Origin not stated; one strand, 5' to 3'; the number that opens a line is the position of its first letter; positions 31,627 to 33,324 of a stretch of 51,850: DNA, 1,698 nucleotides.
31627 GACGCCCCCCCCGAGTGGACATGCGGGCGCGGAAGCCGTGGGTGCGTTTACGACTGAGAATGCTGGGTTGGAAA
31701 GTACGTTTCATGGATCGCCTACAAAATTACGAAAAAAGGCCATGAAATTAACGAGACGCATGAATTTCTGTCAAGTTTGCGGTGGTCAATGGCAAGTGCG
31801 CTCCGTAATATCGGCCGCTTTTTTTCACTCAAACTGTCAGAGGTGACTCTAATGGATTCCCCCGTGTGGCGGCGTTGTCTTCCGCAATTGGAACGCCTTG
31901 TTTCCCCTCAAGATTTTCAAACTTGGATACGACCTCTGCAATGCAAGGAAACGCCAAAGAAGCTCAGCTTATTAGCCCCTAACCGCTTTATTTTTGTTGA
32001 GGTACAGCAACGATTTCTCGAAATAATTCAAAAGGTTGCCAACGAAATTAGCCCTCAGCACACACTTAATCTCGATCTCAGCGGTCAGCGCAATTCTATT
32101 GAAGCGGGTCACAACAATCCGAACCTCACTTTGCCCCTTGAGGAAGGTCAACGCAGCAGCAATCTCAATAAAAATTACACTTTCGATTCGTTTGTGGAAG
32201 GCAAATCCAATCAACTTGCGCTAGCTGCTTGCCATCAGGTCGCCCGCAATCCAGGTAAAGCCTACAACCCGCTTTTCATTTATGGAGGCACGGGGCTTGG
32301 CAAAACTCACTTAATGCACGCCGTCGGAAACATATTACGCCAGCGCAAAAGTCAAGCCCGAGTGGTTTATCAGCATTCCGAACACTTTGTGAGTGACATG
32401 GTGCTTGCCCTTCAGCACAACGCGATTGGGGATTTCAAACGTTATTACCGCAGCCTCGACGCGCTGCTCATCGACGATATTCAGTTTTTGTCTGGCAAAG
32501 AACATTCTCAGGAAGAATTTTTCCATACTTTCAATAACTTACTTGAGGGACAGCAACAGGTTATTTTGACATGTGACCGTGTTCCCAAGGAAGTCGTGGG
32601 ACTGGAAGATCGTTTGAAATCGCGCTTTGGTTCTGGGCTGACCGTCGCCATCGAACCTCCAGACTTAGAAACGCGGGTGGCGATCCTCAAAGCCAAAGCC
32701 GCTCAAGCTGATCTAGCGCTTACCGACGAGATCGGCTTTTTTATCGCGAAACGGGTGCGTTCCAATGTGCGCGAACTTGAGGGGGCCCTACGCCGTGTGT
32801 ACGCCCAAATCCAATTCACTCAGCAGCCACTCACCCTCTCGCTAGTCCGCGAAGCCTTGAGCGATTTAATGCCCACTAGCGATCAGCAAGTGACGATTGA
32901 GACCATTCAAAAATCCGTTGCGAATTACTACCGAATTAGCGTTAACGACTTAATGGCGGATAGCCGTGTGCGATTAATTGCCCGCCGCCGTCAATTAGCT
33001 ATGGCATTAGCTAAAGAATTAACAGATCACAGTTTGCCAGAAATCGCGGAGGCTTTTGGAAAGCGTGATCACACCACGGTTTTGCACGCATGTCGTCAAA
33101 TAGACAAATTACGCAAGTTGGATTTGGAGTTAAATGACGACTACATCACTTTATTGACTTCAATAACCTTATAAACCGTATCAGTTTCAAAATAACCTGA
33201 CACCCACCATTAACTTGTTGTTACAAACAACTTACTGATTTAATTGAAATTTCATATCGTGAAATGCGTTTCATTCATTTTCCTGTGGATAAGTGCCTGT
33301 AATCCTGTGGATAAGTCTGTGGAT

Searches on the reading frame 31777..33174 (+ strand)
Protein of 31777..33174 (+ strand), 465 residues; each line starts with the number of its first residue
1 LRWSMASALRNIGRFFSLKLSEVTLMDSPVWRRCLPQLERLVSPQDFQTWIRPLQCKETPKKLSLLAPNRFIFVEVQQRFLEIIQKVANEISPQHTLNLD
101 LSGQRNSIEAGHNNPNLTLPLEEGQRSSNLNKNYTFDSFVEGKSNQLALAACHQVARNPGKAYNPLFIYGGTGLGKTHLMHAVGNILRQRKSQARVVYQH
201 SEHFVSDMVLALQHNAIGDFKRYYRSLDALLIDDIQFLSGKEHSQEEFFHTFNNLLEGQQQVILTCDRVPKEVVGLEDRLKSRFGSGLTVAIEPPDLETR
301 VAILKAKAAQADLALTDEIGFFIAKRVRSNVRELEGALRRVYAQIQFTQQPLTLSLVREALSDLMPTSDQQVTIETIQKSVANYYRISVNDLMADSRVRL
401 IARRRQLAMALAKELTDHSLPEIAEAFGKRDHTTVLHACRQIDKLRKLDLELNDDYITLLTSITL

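Call 17: search_protein_families(library=ncbifam, proteins=[window:31777-33174:+], max_evalue=0.00001)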
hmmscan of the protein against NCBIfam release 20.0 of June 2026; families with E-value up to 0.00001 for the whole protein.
window:31777-33174:+ (465 aa): 14 families
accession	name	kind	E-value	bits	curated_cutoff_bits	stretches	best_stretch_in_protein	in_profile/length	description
TIGR00362.1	DnaA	equivalog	7.3e-165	549.3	343.9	1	31-461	1-435/437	chromosomal replication initiator protein DnaA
NF001154.0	PRK00149.3-3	equivalog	6.3e-92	309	410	1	47-454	29-449/462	chromosomal replication initiator protein DnaA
NF009087.0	PRK12422.1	equivalog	3.2e-59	201.3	657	1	128-444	102-423/455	chromosomal replication initiator protein DnaA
TIGR03420.1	DnaA_homol_Hda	equivalog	4.2e-34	118.1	194.8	1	130-361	8-225/226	DnaA regulatory inactivator Hda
NF005982.0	PRK08084.1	equivalog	2.1e-20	73.3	268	1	130-361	15-233/235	DnaA inactivator Hda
NF038214.1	IS21_help_AAA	equivalog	1.2e-12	48.1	200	1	127-268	53-192/232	IS21-like element helper ATPase IstB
NF005304.0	PRK06835.1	equivalog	3.5e-11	42.8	215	1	148-284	168-305/330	ATP-binding protein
NF005992.0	PRK08116.1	subfamily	6.2e-09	35.4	189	1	128-307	76-259/269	hypothetical protein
NF006505.0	PRK08939.1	equivalog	3.5e-08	33.1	228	1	158-235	151-226/306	primosomal protein DnaI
NF005149.0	PRK06620.1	equivalog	6.5e-08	32.1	316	1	222-363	82-216/221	hypothetical protein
NF006571.0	PRK09087.1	equivalog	2e-07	31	297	1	167-362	49-221/228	DnaA regulatory inactivator HdaA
NF006485.0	PRK08903.1-5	equivalog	3e-07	30.3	289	1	135-363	16-227/233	DnaA regulatory inactivator Hda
NF004688.0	PRK06030.1-3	equivalog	4.5e-06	26.7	136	1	371-447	20-96/123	hypothetical protein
NF004686.0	PRK06030.1-1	equivalog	8.5e-06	25.7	148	0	380-452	58-129/151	hypothetical protein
